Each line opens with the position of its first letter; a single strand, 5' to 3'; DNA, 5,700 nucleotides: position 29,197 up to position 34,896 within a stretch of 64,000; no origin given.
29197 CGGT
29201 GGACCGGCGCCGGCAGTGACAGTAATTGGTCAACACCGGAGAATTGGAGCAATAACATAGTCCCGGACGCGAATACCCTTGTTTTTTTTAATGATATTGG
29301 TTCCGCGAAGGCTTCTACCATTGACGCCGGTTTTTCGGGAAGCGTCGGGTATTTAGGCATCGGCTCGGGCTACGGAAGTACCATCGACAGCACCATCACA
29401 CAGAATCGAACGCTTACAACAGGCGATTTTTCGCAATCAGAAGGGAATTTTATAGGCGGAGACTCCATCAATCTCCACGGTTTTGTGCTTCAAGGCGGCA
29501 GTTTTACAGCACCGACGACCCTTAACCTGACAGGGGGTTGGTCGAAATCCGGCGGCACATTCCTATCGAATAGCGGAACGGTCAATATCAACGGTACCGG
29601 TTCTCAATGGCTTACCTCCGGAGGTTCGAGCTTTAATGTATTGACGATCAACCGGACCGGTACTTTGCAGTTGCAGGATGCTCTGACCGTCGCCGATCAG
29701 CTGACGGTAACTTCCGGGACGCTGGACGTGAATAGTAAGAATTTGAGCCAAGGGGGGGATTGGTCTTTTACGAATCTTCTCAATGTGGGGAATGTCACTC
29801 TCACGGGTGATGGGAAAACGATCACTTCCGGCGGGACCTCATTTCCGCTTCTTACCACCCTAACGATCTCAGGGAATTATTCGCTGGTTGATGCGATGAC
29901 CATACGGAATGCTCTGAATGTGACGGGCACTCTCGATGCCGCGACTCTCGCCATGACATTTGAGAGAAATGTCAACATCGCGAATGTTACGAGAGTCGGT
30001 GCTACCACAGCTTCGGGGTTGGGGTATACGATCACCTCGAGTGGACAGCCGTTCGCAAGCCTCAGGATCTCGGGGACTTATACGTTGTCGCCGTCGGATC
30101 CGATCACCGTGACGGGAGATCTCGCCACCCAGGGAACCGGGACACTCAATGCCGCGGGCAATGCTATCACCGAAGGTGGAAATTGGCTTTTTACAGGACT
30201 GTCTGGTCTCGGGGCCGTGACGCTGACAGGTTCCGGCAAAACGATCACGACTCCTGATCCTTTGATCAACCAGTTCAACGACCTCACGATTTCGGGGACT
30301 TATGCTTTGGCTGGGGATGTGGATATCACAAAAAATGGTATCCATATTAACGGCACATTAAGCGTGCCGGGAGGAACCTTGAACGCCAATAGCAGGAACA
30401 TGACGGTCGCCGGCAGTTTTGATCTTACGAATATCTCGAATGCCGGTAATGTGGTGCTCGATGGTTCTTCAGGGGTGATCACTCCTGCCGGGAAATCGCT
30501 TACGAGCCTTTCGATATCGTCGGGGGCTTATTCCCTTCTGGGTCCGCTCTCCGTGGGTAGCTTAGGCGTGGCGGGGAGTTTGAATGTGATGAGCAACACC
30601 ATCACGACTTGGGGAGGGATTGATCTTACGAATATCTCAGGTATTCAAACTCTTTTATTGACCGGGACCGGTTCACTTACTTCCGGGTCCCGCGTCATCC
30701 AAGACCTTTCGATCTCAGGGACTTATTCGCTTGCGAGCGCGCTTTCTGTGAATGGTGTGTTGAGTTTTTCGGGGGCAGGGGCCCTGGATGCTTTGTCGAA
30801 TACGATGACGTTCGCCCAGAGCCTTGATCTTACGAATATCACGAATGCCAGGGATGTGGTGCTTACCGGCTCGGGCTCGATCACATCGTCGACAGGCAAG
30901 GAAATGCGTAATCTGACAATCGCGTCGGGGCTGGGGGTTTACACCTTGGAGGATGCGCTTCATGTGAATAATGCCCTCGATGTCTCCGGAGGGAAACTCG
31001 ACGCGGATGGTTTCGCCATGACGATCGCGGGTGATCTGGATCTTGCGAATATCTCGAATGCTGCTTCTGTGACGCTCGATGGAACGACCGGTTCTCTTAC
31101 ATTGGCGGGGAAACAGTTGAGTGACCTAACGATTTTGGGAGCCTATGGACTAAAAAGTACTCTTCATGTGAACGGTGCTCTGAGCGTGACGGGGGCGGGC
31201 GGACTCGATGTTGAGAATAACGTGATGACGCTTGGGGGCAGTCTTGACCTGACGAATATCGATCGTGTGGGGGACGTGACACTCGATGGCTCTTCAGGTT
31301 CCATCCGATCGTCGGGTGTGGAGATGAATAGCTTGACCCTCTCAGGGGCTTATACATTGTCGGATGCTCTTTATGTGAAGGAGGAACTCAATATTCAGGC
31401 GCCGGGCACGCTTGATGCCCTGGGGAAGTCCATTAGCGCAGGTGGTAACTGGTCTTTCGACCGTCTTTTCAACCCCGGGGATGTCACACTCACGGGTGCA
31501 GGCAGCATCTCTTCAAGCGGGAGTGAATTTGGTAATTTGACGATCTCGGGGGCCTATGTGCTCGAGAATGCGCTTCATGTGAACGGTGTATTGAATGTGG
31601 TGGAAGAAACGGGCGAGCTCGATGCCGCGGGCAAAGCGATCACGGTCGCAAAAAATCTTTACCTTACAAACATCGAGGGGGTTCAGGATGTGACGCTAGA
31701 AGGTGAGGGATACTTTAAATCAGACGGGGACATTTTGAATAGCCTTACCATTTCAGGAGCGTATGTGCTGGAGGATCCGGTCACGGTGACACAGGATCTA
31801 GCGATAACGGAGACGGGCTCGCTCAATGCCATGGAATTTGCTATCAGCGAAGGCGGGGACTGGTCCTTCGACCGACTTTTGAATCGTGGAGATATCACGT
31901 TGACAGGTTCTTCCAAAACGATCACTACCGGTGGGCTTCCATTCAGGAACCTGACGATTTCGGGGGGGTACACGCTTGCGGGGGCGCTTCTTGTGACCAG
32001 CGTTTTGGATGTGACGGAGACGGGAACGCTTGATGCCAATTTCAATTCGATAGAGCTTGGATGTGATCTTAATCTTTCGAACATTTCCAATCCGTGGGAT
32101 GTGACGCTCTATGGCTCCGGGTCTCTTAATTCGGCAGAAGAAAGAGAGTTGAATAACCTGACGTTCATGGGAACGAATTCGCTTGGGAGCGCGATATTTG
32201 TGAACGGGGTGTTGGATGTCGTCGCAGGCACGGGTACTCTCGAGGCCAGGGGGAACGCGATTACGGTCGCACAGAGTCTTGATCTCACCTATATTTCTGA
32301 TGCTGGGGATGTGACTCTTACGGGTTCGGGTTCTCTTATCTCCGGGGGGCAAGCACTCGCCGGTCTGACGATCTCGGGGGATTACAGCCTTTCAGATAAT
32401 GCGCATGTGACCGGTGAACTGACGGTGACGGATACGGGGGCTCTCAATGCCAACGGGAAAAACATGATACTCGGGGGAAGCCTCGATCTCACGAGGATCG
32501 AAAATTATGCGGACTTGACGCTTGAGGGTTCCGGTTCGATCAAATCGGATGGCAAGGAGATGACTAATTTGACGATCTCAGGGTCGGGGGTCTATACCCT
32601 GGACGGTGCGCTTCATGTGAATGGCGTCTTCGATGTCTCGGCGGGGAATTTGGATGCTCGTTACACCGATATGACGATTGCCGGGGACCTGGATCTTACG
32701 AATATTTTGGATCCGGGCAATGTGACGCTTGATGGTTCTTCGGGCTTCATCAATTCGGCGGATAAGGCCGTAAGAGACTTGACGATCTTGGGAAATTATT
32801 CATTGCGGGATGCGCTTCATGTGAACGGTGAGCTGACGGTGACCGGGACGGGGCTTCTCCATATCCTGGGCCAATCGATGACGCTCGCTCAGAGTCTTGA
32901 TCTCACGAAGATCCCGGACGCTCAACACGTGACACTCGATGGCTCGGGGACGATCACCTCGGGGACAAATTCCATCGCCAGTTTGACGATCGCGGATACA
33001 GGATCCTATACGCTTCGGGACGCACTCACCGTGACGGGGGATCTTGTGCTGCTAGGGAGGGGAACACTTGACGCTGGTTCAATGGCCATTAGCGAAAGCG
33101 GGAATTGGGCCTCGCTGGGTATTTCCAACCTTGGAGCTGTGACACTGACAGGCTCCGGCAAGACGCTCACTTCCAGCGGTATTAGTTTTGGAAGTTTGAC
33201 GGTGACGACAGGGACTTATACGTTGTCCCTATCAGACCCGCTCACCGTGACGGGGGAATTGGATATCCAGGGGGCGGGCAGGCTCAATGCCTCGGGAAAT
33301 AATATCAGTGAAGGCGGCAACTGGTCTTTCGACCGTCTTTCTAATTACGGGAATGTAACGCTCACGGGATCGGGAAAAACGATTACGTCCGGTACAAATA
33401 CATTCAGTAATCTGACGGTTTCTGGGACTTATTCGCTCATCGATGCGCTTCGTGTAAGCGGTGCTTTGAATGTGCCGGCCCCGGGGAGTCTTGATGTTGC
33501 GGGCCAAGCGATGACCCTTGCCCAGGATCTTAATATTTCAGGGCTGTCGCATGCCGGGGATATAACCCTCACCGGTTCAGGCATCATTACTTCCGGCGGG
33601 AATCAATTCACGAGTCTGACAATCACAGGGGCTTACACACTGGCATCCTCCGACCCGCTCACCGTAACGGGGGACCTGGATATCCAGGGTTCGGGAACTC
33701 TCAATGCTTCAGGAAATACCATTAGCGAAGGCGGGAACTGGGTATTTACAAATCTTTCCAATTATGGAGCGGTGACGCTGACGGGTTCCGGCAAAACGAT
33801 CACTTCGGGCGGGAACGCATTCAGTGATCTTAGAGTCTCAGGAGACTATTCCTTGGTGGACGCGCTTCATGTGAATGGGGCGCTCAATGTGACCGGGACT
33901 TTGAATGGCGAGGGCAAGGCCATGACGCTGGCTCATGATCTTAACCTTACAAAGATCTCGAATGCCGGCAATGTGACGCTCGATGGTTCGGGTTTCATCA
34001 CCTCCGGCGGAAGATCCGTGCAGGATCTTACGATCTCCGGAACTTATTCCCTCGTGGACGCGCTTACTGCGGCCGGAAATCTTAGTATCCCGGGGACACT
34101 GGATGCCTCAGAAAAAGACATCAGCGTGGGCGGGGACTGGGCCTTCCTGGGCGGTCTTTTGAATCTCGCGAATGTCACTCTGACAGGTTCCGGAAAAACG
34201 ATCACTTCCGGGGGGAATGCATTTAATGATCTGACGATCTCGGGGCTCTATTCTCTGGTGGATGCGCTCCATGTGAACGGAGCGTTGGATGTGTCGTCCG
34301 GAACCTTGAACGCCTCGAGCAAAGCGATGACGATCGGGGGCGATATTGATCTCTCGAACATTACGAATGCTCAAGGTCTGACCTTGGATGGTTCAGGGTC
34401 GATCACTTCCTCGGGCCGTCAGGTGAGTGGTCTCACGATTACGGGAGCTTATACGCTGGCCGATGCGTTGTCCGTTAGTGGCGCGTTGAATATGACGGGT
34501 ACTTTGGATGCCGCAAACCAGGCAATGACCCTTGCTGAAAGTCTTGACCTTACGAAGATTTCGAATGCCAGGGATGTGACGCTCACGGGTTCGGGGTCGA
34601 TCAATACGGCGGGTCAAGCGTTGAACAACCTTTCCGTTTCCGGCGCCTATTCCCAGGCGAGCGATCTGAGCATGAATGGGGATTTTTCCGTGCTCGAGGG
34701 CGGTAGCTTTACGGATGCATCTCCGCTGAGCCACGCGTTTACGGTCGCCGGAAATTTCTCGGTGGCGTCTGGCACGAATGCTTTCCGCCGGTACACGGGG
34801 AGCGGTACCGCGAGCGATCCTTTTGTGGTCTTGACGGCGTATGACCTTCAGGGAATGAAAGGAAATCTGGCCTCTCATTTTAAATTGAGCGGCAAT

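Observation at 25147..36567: Giant 3806-aa TpsA/filamentous-hemagglutinin-like protein with GLUG modules and no TpsB partner in the window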

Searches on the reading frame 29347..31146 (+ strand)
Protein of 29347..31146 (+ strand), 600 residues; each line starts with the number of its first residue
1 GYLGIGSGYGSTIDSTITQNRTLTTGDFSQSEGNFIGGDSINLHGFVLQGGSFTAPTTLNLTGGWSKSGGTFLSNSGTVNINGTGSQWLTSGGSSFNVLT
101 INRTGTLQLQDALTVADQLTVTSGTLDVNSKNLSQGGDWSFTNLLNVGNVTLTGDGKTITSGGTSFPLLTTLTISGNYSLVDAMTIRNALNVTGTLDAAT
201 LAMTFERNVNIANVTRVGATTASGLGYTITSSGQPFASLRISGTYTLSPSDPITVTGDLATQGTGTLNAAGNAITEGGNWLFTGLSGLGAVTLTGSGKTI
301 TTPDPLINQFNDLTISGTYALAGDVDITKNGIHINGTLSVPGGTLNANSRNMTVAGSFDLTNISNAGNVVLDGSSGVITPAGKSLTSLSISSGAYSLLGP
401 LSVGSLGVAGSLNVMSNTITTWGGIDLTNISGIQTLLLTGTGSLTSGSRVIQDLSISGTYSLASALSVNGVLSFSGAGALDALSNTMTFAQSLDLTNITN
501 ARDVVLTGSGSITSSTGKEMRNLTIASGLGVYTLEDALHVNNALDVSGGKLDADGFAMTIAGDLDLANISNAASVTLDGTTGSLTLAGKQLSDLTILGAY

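Call 6: search_protein_families(library=pfam, proteins=[window:29347-31146:+], max_evalue=10)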
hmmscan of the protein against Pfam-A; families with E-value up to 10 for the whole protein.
window:29347-31146:+ (600 aa): 1 family
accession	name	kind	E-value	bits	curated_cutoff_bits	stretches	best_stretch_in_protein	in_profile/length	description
PF08140.16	Cuticle_1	-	6.9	7.2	27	1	366-383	20-36/40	Crustacean cuticle protein repeat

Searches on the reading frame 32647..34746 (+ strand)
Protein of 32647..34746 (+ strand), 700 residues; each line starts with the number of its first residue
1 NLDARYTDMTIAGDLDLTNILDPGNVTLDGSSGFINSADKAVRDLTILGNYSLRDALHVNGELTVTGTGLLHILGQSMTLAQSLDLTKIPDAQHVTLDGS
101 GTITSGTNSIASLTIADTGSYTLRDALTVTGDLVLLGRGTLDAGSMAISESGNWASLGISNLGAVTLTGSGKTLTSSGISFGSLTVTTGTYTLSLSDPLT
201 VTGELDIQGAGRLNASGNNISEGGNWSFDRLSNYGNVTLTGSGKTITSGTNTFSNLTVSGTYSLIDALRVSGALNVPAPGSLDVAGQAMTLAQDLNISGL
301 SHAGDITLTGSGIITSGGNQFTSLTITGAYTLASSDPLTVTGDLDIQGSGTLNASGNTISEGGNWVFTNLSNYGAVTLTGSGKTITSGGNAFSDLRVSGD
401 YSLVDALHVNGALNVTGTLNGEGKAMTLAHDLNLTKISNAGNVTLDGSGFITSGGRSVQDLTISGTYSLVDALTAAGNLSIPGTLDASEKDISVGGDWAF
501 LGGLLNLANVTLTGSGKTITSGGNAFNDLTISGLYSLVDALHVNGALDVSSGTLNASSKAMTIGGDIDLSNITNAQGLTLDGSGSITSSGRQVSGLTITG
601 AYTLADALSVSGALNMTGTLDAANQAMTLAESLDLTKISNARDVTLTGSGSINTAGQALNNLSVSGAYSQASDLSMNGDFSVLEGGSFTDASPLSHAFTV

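Call 51: search_solved_structures(query=window:32647-34746:+, max_evalue=1)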
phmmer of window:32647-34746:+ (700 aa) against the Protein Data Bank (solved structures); distinct sequences matched with E-value up to 1: 1.
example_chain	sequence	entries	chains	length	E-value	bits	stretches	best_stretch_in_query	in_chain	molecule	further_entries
9yfg_Hb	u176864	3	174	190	0.97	11.3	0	332-392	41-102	FlgO domain-containing protein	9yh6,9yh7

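Call 64: find_homologous_proteins(query=window:32860-34590:+, max_evalue=0.001)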
Query window:32860-34590:+ (577 aa): 2 proteins with E <= 0.001 among 8000 candidates.
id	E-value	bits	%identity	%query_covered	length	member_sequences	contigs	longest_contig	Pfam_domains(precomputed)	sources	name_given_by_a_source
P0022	9.1e-12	63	36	42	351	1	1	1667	-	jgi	jgi:hypothetical protein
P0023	2.7e-9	55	40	20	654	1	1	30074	-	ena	-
